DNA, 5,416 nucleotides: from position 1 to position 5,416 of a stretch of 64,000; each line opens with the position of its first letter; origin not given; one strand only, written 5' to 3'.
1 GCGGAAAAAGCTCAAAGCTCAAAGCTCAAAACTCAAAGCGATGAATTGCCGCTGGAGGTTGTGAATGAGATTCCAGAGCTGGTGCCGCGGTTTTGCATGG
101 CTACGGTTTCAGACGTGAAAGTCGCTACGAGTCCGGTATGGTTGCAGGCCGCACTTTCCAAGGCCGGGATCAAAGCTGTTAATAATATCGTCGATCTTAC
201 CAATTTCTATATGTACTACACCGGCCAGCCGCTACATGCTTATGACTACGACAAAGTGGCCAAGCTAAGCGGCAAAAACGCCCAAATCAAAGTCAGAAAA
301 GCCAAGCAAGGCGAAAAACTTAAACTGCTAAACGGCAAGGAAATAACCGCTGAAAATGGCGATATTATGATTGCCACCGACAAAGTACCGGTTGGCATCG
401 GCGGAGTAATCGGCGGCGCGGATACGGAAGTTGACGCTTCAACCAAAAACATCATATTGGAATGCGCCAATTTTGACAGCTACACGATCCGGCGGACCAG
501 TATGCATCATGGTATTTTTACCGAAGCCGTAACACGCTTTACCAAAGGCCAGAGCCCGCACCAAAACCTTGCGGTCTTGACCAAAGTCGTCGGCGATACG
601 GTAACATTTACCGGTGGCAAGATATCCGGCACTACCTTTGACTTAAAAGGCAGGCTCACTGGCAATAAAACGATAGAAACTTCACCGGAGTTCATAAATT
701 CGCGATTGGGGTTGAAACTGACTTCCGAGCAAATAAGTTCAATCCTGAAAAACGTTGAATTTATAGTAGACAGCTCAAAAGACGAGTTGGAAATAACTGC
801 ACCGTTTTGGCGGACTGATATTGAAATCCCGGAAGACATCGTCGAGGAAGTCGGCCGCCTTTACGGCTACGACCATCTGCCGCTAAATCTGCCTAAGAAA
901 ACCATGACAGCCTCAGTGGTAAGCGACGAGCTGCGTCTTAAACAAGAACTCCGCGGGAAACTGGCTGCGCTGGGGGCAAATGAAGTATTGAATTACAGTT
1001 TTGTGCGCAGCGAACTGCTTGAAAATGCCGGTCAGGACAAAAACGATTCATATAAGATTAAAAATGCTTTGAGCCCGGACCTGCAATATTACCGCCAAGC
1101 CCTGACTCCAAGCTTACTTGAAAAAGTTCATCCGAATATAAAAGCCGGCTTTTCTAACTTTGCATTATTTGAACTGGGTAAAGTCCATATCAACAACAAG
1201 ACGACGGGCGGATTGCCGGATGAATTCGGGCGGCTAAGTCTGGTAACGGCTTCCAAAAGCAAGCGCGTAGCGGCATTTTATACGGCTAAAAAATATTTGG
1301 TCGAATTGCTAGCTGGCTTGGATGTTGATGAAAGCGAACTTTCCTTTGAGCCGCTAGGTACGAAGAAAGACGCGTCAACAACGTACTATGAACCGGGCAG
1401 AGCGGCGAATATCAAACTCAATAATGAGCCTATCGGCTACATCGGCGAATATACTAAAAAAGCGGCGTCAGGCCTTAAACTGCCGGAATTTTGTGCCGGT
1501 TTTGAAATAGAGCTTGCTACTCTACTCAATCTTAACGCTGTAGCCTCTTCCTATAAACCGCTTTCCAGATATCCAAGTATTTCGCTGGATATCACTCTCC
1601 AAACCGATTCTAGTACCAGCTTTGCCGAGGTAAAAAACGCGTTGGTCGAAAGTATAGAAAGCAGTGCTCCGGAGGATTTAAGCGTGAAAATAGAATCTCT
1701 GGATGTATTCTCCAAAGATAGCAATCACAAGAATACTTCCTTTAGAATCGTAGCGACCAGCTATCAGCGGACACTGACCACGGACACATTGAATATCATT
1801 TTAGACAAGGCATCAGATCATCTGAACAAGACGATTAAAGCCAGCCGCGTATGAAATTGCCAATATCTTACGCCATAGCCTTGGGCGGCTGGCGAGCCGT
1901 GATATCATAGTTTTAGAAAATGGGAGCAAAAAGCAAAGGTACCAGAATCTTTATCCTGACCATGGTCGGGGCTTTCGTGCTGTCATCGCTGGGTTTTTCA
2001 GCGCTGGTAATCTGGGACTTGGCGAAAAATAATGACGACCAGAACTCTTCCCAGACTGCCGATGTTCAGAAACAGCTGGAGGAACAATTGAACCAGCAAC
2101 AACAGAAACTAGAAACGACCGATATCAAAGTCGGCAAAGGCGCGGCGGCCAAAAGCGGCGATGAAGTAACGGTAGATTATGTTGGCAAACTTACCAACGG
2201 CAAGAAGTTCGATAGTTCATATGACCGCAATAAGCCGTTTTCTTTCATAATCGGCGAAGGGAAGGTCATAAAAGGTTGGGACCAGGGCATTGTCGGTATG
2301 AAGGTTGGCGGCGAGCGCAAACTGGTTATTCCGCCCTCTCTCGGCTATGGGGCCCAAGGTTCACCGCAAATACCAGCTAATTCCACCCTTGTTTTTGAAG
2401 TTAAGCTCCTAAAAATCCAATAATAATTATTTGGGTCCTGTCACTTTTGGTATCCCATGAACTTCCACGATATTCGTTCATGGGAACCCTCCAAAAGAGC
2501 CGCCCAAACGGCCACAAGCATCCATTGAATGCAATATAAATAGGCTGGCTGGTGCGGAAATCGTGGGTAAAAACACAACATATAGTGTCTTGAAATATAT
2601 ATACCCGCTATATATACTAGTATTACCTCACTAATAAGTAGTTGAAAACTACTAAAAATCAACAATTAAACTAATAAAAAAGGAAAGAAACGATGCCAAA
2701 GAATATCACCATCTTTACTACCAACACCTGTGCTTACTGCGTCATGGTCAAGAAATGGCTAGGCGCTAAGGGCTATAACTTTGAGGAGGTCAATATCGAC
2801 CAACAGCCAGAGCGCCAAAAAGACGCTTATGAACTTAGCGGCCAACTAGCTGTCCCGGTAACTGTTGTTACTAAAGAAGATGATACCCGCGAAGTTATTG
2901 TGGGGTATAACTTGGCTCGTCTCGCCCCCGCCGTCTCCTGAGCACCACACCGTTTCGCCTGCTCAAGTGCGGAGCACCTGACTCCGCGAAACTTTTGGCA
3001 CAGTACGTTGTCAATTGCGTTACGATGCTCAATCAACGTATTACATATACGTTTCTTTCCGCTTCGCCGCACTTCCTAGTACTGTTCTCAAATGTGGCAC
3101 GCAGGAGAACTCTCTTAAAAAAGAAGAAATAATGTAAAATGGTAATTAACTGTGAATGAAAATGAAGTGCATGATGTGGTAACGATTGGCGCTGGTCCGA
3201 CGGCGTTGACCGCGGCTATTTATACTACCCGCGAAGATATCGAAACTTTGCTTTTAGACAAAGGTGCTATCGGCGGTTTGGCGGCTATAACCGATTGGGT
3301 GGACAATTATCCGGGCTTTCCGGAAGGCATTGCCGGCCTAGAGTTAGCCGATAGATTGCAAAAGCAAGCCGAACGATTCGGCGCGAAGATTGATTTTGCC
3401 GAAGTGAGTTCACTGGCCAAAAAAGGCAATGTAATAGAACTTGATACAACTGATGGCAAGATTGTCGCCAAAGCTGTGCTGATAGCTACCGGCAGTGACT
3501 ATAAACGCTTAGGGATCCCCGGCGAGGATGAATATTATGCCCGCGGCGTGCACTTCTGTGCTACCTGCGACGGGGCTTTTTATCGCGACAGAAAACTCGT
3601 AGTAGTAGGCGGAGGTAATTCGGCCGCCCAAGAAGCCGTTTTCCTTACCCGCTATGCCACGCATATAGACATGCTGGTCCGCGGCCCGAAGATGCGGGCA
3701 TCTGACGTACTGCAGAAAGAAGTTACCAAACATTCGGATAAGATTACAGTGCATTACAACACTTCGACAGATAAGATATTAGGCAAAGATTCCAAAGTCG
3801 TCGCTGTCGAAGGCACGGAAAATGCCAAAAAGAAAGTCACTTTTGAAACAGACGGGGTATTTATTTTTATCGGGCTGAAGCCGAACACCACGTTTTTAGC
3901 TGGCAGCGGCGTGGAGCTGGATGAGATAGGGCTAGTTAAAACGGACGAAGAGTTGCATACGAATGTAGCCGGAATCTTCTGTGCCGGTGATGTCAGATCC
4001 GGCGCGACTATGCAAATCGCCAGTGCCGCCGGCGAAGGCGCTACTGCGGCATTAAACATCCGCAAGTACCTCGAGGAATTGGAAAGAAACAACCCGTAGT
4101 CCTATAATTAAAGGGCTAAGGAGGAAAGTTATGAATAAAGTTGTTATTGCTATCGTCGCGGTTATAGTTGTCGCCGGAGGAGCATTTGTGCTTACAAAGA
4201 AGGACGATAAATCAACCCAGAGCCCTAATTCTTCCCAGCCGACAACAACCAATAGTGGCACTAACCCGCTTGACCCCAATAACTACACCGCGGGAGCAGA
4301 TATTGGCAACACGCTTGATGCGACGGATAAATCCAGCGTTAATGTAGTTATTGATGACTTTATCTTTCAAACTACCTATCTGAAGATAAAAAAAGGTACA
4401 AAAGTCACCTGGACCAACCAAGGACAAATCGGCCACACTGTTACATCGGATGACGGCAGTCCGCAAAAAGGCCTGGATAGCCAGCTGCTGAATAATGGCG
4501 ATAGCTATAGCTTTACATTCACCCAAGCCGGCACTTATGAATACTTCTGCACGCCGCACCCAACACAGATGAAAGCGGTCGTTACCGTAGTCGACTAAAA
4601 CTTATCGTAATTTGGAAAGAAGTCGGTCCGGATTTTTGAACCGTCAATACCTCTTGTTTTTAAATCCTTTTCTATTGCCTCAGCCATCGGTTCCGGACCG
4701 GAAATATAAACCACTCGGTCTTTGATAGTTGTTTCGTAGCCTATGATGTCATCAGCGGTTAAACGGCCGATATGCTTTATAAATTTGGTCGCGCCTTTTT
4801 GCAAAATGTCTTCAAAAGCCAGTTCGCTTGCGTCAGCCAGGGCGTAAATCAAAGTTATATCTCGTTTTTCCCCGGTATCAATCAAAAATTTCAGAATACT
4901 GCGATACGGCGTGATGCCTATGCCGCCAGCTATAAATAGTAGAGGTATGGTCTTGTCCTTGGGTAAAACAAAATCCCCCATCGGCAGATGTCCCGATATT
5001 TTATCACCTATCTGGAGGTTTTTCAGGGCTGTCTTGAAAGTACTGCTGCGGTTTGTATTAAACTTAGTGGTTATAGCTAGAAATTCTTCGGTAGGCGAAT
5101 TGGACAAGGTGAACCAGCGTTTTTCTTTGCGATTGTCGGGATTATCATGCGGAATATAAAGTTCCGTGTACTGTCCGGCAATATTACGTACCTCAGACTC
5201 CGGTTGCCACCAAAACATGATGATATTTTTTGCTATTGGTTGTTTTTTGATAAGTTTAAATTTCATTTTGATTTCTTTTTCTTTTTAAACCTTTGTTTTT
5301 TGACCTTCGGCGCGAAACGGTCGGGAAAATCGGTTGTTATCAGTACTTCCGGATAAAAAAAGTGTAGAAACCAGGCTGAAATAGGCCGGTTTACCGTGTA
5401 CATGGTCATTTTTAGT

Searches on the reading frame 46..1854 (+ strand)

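Call 23: search_protein_families(library=pfam, proteins=[window:46-1854:+], max_evalue=0.0001)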
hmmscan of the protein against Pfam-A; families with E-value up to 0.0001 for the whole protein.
window:46-1854:+ (602 aa): 4 families
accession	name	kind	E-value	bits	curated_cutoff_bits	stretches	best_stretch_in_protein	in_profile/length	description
PF03483.22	B3_4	-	3.4e-51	173.7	29.3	1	13-179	2-163/174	B3/4 domain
PF17759.6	tRNA_synthFbeta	-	1.1e-39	136.6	22.4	1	279-490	2-214/214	Phenylalanyl tRNA synthetase beta chain CLM domain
PF03484.21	B5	-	7.8e-21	74.5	28.6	1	210-275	1-67/67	tRNA synthetase B5 domain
PF03147.19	FDX-ACB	-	2.6e-09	37.8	31.1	1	507-599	1-91/94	Ferredoxin-fold anticodon binding domain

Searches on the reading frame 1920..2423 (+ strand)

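Call 23: search_protein_families(library=pfam, proteins=[window:1920-2423:+], max_evalue=0.0001)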
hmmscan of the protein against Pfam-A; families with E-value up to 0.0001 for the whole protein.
window:1920-2423:+ (167 aa): 1 family
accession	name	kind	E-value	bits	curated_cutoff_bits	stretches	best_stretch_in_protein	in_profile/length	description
PF00254.34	FKBP_C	-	2.5e-38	130.7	21.1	1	76-164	4-94/94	FKBP-type peptidyl-prolyl cis-trans isomerase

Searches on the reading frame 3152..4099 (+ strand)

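Call 23: search_protein_families(library=pfam, proteins=[window:3152-4099:+], max_evalue=0.0001)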
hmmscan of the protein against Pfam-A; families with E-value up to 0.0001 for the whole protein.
window:3152-4099:+ (315 aa): 5 families
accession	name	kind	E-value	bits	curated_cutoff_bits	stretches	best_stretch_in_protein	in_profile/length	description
PF07992.20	Pyr_redox_2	-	4e-44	151.6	26.1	1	7-296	1-291/291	Pyridine nucleotide-disulphide oxidoreductase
PF13738.12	Pyr_redox_3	-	2.3e-28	99.8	30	1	60-279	78-305/305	Pyridine nucleotide-disulphide oxidoreductase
PF00070.33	Pyr_redox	-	4.8e-13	49.9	22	1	148-221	1-79/82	Pyridine nucleotide-disulphide oxidoreductase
PF13434.12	Lys_Orn_oxgnase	-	1.2e-05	25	21.3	0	75-191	113-237/339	L-lysine 6-monooxygenase/L-ornithine 5-monooxygenase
PF01266.30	DAO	-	2.3e-05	24.5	27.9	0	63-118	149-207/353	FAD dependent oxidoreductase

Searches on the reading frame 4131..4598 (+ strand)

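Call 23: search_protein_families(library=pfam, proteins=[window:4131-4598:+], max_evalue=0.0001)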
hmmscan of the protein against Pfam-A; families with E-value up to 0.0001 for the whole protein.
window:4131-4598:+ (155 aa): 2 families
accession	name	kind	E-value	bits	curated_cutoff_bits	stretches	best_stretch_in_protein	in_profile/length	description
PF00127.26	Copper-bind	-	5.1e-18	65.8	21.2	1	70-153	5-98/99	Copper binding proteins, plastocyanin/azurin family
PF13473.12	Cupredoxin_1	-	1.2e-08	35.4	27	1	63-153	16-104/104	Cupredoxin-like domain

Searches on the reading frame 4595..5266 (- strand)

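Call 23: search_protein_families(library=pfam, proteins=[window:4595-5266:-], max_evalue=0.0001)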
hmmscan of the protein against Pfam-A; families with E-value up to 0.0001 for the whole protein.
window:4595-5266:- (223 aa): 1 family
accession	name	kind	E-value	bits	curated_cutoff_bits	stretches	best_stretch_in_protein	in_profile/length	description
PF00175.26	NAD_binding_1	-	3.2e-08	34.6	22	1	111-159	1-50/109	Oxidoreductase NAD-binding domain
